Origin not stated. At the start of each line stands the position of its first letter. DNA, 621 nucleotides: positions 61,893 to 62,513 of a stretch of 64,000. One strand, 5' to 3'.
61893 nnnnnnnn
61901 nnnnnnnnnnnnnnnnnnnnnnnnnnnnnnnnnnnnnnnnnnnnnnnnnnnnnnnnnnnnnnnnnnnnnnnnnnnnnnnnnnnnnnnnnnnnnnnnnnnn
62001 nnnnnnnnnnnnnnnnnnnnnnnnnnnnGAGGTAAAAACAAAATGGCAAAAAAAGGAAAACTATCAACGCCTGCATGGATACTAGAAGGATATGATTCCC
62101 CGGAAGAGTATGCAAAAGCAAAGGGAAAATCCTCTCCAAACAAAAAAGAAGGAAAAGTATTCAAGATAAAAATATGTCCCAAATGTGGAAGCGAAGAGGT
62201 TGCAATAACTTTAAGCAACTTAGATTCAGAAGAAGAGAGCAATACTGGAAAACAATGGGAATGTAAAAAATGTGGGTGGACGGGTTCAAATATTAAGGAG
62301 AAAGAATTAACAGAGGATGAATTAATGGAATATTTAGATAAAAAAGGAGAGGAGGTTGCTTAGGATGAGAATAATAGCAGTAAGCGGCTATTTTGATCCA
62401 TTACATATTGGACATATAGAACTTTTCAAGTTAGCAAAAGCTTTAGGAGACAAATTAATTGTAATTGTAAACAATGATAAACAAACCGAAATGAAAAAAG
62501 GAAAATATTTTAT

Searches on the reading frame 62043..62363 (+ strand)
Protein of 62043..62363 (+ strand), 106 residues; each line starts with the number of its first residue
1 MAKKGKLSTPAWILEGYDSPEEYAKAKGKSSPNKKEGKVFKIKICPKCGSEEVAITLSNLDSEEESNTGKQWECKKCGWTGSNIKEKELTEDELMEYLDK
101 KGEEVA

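Call 78: search_protein_families(library=pfam, proteins=[window:62043-62363:+], max_evalue=0.001)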
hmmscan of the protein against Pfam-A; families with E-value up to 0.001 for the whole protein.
window:62043-62363:+ (106 aa): 1 family
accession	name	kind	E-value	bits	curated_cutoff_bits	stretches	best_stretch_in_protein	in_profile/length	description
PF12760.12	Zn_ribbon_IS1595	-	0.00015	22.1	25.4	1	44-78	20-44/46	Transposase zinc-ribbon domain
